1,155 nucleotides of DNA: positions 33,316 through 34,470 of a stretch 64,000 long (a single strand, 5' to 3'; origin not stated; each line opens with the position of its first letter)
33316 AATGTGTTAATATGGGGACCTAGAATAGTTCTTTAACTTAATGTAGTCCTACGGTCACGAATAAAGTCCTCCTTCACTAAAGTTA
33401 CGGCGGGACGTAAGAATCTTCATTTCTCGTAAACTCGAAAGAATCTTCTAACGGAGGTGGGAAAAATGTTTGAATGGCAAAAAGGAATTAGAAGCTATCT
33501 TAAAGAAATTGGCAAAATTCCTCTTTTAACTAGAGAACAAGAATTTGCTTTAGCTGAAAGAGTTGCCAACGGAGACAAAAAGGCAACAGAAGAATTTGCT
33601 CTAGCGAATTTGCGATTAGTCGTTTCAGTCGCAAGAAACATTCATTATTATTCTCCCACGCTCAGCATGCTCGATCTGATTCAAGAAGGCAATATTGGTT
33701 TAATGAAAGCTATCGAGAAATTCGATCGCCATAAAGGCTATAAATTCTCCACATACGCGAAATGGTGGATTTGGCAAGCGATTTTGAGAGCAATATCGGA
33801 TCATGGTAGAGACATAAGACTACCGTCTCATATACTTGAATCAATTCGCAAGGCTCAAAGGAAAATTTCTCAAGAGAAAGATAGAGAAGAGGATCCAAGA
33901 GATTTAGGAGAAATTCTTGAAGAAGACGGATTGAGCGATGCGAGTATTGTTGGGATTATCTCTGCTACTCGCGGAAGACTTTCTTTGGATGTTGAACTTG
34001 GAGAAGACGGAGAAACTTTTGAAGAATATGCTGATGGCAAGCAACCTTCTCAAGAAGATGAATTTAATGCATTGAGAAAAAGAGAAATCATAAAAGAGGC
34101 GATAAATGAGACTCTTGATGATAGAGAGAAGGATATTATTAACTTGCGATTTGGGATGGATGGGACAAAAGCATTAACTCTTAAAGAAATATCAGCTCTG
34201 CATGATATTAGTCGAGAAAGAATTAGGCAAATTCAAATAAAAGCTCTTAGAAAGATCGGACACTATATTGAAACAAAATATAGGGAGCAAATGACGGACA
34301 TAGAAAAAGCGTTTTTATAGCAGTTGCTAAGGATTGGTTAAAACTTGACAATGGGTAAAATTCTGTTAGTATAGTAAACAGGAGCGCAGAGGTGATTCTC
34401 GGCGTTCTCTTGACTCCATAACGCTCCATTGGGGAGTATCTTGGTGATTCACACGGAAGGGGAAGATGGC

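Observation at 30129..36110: Three divergent sigma-70 paralogs flanking a 1.8-kb ORF-free region packed with promoter+terminator small-RNA units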

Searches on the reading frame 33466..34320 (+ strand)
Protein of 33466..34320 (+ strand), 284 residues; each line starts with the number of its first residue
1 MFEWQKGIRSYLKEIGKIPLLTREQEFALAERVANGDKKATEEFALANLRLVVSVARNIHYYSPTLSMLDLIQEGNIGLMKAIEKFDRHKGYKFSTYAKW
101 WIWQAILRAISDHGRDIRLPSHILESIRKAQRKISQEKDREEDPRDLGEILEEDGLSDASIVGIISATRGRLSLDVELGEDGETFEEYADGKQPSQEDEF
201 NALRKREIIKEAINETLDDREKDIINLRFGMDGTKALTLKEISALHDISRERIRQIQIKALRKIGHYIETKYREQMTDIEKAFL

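Call 15: search_protein_families(library=pfam, proteins=[window:33466-34320:+], max_evalue=0.01)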
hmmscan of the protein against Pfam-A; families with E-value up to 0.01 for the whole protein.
window:33466-34320:+ (284 aa): 4 families
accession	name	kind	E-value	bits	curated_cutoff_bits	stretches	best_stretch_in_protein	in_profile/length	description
PF04542.20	Sigma70_r2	-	5.9e-19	68.1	24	1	47-115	4-70/71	Sigma-70 region 2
PF00140.25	Sigma70_r1_2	-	1.6e-14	54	22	1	8-38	3-33/34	Sigma-70 factor, region 1.2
PF04545.22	Sigma70_r4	-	1.9e-14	53.3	24.1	1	216-264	4-48/50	Sigma-70, region 4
PF04539.22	Sigma70_r3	-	0.00018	22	25.3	1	126-198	5-76/78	Sigma-70 region 3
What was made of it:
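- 33466..34320 (+): sigma3: primary-like sigma-70 (284 aa; an upstream GTG at 33457 would give 287 aa). Pfam r1.2, r2, weak r3, r4 (call 15).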

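Call 17: find_related_loci(query=window:33466-34320:+, collection=genome_contigs, flank=6000)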
Query window:33466-34320:+ (284 aa) in genome_contigs; peptide patterns used: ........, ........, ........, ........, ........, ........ (x = any residue, [..] = any of these).
599 stretches matched a pattern (row limit reached: there are more); 147 encode a relative of the query (tblastn E <= 1e-3); the best 80 are kept; 80 distinct loci.
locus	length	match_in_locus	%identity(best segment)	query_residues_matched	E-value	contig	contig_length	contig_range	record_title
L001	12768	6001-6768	48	8-264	6e-66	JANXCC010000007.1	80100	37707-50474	MAG: Candidatus Bipolaricaulota bacterium isolate SKYB55 NODE_7_length_80100_cov_118.235657, whole genome shotgun sequen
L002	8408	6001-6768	47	8-264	4e-65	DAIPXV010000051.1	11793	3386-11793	MAG TPA_asm: Candidatus Bipolaricaulota bacterium isolate CTOTU1357 NODE_441_length_11793_cov_4.398449, whole genome sho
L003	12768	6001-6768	48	8-264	2e-65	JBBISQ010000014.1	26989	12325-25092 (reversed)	MAG: Candidatus Fraserbacteria bacterium isolate CYF170214_bin_377 NODE_1450_length_26989_cov_53.381, whole genome shotg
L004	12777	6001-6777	50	8-264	2e-65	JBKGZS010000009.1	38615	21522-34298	MAG: Candidatus Acetothermia bacterium isolate C5M10_22 NODE_239_length_38615_cov_8.452671, whole genome shotgun sequenc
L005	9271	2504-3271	48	8-264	6e-65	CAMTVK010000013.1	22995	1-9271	MAG: Candidatus Fraserbacteria bacterium isolate G05_MAG_00009 genome assembly, contig: G05_MAG_00009_000000000026, whol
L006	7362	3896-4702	46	8-280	5e-65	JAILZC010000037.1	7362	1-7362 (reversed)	MAG: Candidatus Bipolaricaulota bacterium isolate HOT.Cluster.56 Contig37, whole genome shotgun sequence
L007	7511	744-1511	47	8-264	5e-65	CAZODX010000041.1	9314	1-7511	MAG TPA_asm: uncultured Thermotogae bacterium isolate binchicken_co71_26 genome assembly, contig: NODE_3311_length_9314_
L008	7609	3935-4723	48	5-266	1e-63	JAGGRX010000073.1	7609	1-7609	MAG: Candidatus Bipolaricaulota bacterium isolate AUK007 PB_MANV_007_c_000000000673, whole genome shotgun sequence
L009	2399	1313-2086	48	8-264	2e-63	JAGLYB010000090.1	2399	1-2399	MAG: Candidatus Bipolaricaulota bacterium isolate RS_13_11 ZL320.bin.11.fa_90, whole genome shotgun sequence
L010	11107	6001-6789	47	5-266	4e-62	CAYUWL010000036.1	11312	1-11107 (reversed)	MAG TPA_asm: uncultured Thermotogaceae bacterium isolate binchicken_co19_556 genome assembly, contig: NODE_9836_length_1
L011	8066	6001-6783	49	5-264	8e-62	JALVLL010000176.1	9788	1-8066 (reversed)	MAG: Candidatus Bipolaricaulota bacterium isolate A1_metabat2_scaf2bin.286 A1_NODE_4108_length_9788_cov_2.175448, whole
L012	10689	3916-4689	48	8-264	1e-61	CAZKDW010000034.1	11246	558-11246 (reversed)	MAG TPA_asm: uncultured Thermotogae bacterium isolate binchicken_co243_156 genome assembly, contig: NODE_5207_length_112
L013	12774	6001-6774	48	8-264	3e-61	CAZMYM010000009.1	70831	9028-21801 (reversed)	MAG TPA_asm: uncultured Thermotogae bacterium isolate binchicken_co243_286 genome assembly, contig: NODE_187_length_7083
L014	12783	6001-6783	48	5-264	2e-61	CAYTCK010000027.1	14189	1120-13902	MAG TPA_asm: uncultured Thermotogaceae bacterium isolate binchicken_co256_229 genome assembly, contig: NODE_10260_length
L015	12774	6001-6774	47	8-264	5e-61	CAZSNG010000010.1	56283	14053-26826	MAG TPA_asm: uncultured Thermotogae bacterium isolate binchicken_co65_492 genome assembly, contig: NODE_2159_length_5628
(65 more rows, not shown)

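Call 19: find_homologous_proteins(query=window:33466-34320:+)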
Query window:33466-34320:+ (284 aa): 8000 proteins with E <= 0.001 among 8000 candidates; the best 120 are listed.
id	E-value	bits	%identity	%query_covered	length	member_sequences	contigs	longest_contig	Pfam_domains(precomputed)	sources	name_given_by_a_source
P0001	4.8e-180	615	100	100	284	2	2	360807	PF04545.23,PF00140.26,PF04542.21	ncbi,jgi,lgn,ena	ncbi:MAG: sigma-70 family RNA polymerase sigma factor [Candidatus Paceibacterota bacterium]|jgi:RNA 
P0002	1.3e-133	463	76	100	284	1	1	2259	PF04545.23,PF00140.26,PF04542.21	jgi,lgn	jgi:RNA polymerase primary sigma factor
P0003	2.7e-128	445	73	100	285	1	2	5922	PF04545.23,PF00140.26,PF04542.21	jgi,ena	-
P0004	7.6e-126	437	74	96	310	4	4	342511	PF04545.23,PF00140.26,PF04542.21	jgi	jgi:RNA polymerase primary sigma factor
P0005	6.9e-61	224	46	93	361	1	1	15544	PF04545.23,PF00140.26,PF03979.20,PF04542.21,PF04539.23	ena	-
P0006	8.9e-61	224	46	93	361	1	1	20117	PF04545.23,PF00140.26,PF03979.20,PF04542.21,PF04539.23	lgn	-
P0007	9.4e-61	224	46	93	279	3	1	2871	PF04545.23,PF00140.26,PF04542.21,PF04539.23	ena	-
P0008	1.1e-60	223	48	91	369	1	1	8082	PF04545.23,PF00140.26,PF03979.20,PF04542.21,PF04539.23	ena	-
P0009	1.4e-60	223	46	91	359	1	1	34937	PF04545.23,PF00140.26,PF03979.20,PF04542.21,PF04539.23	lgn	-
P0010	1.5e-60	223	48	91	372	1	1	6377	PF04545.23,PF00140.26,PF03979.20,PF04542.21,PF04218.20,PF04539.23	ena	-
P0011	1.5e-60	223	46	93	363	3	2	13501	PF04545.23,PF00140.26,PF03979.20,PF04542.21,PF04539.23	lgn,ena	-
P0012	1.5e-60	223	46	93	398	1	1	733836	PF04545.23,PF00140.26,PF03979.20,PF04542.21,PF04539.23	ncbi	-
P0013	1.5e-60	223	46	93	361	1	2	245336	PF04545.23,PF00140.26,PF03979.20,PF04542.21,PF04539.23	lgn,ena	-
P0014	1.6e-60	223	46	93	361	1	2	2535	PF04545.23,PF00140.26,PF03979.20,PF04542.21,PF04539.23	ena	-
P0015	1.7e-60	223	46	93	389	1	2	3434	PF04545.23,PF00140.26,PF03979.20,PF04542.21,PF04539.23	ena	-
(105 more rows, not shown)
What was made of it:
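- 33466..34320 (+): Orthologs at 73-76% in sp2-sp4 (call 19).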

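Call 20: find_encoding_contigs(protein=P0004, flank=10000, max_places=6)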
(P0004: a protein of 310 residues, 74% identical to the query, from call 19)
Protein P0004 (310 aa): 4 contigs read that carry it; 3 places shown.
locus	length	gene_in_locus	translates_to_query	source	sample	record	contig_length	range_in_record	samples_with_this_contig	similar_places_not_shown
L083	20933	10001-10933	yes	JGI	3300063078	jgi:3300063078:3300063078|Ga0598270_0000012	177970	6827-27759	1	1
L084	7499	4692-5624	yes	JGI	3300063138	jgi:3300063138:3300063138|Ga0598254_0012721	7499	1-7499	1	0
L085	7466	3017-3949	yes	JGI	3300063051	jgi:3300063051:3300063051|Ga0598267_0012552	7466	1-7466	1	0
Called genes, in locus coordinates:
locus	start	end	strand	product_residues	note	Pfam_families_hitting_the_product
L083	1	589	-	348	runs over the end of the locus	PF13310:Virulence_RhuM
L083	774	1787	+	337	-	PF04055:Radical_SAM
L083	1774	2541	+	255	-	PF03372:Exo_endo_phos, PF14529:Exo_endo_phos_2 (faint)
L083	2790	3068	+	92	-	PF00076:RRM_1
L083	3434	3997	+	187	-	PF06130:PTAC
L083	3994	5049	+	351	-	PF00871:Acetate_kinase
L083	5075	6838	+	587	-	PF01558:POR, PF01855:POR_N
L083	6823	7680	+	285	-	PF02775:TPP_enzyme_C, PF12367:PFO_beta_C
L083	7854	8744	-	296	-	PF04545:Sigma70_r4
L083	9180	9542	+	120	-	-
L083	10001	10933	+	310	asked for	PF00140:Sigma70_r1_2, PF04542:Sigma70_r2, PF04545:Sigma70_r4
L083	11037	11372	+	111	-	-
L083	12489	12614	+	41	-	-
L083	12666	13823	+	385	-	-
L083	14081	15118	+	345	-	-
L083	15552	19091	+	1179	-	PF13519:VWA_2, PF00092:VWA, PF17210:SdrD_B, PF13948:DUF4215 (weak)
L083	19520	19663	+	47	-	-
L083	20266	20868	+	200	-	PF12389:Peptidase_M73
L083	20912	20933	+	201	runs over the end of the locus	PF12389:Peptidase_M73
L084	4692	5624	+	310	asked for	PF00140:Sigma70_r1_2, PF04542:Sigma70_r2, PF04545:Sigma70_r4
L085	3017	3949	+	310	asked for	PF00140:Sigma70_r1_2, PF04542:Sigma70_r2, PF04545:Sigma70_r4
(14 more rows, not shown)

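Call 21: find_encoding_contigs(protein=P0003, flank=10000, max_places=4)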
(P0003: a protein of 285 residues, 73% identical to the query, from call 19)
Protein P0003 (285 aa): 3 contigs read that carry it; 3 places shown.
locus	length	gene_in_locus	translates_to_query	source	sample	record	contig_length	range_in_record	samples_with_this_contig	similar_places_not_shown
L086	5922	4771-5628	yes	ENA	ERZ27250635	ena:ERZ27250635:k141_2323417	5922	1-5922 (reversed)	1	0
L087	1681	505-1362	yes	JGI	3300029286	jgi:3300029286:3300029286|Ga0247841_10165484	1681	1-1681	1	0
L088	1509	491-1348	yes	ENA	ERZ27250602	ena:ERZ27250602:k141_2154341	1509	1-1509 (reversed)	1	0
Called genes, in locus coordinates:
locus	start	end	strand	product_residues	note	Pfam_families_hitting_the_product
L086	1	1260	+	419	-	?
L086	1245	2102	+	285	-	PF02775:TPP_enzyme_C, PF12367:PFO_beta_C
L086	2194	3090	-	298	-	PF04545:Sigma70_r4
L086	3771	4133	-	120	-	-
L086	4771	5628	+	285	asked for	PF00140:Sigma70_r1_2, PF04542:Sigma70_r2, PF04545:Sigma70_r4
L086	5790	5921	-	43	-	?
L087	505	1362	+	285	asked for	PF00140:Sigma70_r1_2, PF04542:Sigma70_r2, PF04545:Sigma70_r4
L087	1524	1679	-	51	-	?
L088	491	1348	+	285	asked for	PF00140:Sigma70_r1_2, PF04542:Sigma70_r2, PF04545:Sigma70_r4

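Call 22: find_encoding_contigs(protein=P0002, flank=10000, max_places=4)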
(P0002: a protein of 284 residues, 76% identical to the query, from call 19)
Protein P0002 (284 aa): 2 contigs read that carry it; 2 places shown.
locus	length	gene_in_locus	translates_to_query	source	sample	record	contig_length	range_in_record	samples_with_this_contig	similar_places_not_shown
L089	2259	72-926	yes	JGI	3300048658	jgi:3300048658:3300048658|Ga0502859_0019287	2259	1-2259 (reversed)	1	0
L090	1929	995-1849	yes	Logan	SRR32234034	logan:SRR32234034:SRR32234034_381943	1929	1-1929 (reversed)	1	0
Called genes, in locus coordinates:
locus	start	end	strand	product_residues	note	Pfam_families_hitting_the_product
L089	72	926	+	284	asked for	PF00140:Sigma70_r1_2, PF04542:Sigma70_r2, PF04545:Sigma70_r4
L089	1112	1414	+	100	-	-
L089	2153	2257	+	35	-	?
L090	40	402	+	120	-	-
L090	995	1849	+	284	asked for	PF00140:Sigma70_r1_2, PF04542:Sigma70_r2, PF04545:Sigma70_r4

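Call 62: search_protein_families(library=pfam, proteins=[L083:11037-11372:+, L083:9180-9542:+], max_evalue=0.01)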
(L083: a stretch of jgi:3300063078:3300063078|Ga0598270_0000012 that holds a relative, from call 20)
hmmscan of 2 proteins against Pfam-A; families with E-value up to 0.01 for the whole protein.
L083:11037-11372:+ (111 aa): 0 families

L083:9180-9542:+ (120 aa): 0 families

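Call 82: list_cluster_members(proteins=[P0001, P0004])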
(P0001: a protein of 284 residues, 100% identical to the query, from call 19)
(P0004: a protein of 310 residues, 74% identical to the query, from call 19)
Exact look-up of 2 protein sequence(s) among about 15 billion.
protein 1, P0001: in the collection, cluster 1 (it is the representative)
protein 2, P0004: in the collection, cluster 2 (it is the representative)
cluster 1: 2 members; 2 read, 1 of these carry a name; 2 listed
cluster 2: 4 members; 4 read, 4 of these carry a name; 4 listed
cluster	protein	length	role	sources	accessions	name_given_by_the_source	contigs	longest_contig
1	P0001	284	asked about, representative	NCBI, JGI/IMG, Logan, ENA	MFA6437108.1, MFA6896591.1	MAG: sigma-70 family RNA polymerase sigma factor [Candidatus Paceibacterota bacterium] | RNA polymerase primary sigma factor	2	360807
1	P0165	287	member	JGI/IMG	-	-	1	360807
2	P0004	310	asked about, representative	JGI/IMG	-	RNA polymerase primary sigma factor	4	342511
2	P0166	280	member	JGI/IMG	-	RNA polymerase primary sigma factor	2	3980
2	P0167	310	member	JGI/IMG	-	RNA polymerase primary sigma factor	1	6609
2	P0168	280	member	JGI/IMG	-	RNA polymerase primary sigma factor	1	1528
